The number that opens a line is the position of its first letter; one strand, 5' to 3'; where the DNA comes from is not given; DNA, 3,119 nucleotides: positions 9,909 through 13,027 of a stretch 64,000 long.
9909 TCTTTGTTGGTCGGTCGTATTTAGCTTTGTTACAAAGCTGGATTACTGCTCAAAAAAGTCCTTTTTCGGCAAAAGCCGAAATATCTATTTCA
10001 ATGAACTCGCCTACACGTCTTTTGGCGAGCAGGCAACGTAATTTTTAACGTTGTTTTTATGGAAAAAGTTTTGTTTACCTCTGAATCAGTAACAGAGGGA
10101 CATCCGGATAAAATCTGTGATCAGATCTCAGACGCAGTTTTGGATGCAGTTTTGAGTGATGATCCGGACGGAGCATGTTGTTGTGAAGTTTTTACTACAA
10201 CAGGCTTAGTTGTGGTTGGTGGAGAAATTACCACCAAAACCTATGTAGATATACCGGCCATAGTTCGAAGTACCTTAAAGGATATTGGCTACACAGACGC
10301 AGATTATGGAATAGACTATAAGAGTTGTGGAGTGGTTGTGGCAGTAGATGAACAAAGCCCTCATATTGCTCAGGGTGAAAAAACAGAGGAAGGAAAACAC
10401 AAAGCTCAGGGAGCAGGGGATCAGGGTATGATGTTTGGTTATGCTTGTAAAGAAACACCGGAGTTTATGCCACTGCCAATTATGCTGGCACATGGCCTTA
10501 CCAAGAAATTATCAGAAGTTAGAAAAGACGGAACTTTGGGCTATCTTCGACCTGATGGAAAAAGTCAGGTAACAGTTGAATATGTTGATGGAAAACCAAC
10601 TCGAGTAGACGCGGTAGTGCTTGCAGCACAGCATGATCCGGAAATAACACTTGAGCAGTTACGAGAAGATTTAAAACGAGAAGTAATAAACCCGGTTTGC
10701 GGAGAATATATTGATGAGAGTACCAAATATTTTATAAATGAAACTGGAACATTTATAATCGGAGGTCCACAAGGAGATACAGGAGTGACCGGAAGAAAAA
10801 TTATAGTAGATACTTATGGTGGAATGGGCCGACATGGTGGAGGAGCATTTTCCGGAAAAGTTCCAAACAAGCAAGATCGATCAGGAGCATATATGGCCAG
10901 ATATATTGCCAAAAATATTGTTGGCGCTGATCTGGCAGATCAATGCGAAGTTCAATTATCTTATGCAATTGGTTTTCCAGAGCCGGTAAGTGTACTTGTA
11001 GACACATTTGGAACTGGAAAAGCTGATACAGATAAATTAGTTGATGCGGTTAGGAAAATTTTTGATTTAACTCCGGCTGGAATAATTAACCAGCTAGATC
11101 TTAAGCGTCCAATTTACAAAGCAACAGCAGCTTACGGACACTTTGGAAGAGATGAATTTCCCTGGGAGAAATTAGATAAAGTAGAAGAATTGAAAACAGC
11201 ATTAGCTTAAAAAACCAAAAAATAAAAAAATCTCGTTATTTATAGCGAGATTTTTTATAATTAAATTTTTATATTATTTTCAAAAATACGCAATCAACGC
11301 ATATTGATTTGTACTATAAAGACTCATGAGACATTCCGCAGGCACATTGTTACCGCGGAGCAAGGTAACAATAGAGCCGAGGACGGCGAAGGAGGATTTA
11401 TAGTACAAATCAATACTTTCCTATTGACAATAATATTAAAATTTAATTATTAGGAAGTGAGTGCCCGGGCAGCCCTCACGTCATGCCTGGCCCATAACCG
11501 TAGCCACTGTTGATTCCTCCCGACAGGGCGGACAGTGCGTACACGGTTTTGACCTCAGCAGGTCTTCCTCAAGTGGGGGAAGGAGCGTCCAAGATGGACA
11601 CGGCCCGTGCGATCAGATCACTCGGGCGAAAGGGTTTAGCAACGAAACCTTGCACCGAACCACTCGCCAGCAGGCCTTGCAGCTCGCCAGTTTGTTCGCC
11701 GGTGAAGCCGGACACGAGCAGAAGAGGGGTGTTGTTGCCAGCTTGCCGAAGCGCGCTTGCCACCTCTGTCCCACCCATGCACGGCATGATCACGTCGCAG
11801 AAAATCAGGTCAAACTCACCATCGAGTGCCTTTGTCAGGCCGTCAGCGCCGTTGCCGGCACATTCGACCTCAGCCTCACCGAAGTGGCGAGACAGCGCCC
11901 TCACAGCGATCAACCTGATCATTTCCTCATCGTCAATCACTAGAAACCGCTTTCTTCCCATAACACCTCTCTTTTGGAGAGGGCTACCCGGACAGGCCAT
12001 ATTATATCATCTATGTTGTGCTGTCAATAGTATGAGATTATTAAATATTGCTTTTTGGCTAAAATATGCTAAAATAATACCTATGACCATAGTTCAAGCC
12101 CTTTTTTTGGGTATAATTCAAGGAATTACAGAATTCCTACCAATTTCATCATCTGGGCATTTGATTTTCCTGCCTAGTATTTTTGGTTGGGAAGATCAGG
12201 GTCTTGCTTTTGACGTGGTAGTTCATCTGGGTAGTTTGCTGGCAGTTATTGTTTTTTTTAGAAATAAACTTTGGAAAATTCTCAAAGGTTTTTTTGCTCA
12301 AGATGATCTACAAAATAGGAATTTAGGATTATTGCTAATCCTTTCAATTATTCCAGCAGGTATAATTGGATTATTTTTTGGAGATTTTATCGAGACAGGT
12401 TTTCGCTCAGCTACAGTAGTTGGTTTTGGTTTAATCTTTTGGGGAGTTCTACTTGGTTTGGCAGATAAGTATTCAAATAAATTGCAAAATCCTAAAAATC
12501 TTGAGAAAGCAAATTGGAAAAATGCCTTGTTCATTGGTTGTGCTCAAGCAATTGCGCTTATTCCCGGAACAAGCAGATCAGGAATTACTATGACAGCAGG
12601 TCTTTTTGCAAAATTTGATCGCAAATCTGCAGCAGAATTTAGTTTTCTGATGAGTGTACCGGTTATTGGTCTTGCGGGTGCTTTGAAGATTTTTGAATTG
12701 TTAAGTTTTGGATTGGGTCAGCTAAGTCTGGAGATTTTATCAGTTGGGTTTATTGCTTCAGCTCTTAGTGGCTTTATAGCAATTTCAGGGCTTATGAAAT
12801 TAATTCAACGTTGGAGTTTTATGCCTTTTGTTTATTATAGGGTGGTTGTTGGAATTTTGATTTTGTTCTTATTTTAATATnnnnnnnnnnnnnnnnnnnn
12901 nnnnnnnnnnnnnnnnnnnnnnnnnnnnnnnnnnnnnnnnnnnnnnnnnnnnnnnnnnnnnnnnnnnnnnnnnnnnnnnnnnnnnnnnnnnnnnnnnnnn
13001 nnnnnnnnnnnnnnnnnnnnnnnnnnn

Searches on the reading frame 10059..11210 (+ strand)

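Call 10: search_protein_families(library=pfam, proteins=[window:10059-11210:+])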
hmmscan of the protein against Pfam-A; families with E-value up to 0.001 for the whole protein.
window:10059-11210:+ (383 aa): 3 families
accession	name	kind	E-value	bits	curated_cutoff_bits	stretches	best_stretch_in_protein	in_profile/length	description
PF02773.21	S-AdoMet_synt_C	-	1.2e-66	223.3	25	1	234-371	1-138/138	S-adenosylmethionine synthetase, C-terminal domain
PF02772.21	S-AdoMet_synt_M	-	2.5e-48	163.6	29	1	117-232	2-120/120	S-adenosylmethionine synthetase, central domain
PF00438.25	S-AdoMet_synt_N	-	1.6e-41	141.3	33.1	1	4-101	2-99/99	S-adenosylmethionine synthetase, N-terminal domain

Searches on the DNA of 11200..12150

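Call 18: search_rna_families(source=window, start=11200, end=12150, threshold=evalue, max_evalue=10)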
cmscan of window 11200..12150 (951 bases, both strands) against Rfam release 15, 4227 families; matches with E-value up to 10: 10.
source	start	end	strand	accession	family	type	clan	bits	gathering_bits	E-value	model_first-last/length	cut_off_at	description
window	11219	11315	-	RF02053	STnc430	Gene; sRNA;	-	24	47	0.27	1-162/162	no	Enterobacterial sRNA STnc430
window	11221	11255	-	RF02433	SpF36_sRNA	Gene; sRNA;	-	20.1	48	6.6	4-41/51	no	Streptococcus sRNA SpF36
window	12059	12138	+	RF02530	URE2_IRES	Cis-reg; IRES;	-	19.3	70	4.9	1-105/105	no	Ure2 internal ribosome entry site (IRES)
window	11200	11258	+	RF00513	Trp_leader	Cis-reg; leader;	-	18.9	41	0.55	44-100/100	5'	Tryptophan operon leader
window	11225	11272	+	RF01770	rimP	Cis-reg; leader;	-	16.7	47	8.3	32-102/102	no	Gammaprotebacteria rimP leader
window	11710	11781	-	RF01918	mir-1249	Gene; miRNA;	-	15.7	83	3.7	1-75/75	no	mir-1249 microRNA precursor family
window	11819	11885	+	RF01841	veev_FSE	Cis-reg; frameshift_element;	-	15.6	55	5.1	1-71/71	no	venezuelan equine encephalitis virus ribosomal frameshift element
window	11798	11859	+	RF02761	sR084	Gene; sRNA;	-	15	95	6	1-78/78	no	sR084 sRNA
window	11223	11302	-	RF00513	Trp_leader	Cis-reg; leader;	-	14.7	41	7.1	1-100/100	no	Tryptophan operon leader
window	11868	11926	-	RF01119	sR32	Gene; snRNA; snoRNA; CD-box;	-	13.4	40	0.76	1-57/57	no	Small nucleolar RNA sR32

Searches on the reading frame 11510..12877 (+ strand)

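Call 10: search_protein_families(library=pfam, proteins=[window:11510-12877:+])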
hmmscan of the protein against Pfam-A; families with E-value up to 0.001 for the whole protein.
window:11510-12877:+ (455 aa): 1 family
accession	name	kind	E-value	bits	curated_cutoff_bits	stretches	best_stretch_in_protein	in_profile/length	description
PF02673.24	BacA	-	2.4e-82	276.9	33.4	1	197-450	1-257/257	Bacitracin resistance protein BacA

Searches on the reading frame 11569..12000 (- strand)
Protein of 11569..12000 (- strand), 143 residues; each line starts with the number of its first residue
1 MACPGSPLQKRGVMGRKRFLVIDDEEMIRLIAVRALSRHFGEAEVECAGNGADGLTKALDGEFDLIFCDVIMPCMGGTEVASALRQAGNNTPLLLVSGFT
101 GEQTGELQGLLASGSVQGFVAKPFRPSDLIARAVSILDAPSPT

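Call 79: find_homologous_proteins(query=window:11569-12000:-, max_evalue=0.00001)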
Query window:11569-12000:- (143 aa): 7 proteins with E <= 0.00001 among 65 candidates.
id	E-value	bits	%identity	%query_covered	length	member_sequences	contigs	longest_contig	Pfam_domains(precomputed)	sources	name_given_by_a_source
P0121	9.1e-88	309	100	100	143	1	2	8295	PF00072.31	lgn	-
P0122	3.0e-10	58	36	88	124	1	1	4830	PF00072.31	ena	-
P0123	1.0e-9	56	37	85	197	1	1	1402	PF02518.32,PF00072.31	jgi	jgi:CheY-like chemotaxis protein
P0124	1.2e-9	56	39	83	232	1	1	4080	PF00486.35,PF00072.31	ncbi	-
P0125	1.0e-7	50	34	81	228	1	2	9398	PF00486.35,PF00072.31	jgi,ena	-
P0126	2.7e-6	45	35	83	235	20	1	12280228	PF00486.35,PF00072.31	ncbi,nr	ncbi:response regulator transcription factor [Streptomyces sp. S1D4-11]|nr:response regulator transc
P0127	3.2e-6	45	34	80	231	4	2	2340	PF00486.35,PF00072.31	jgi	jgi:DNA-binding response OmpR family regulator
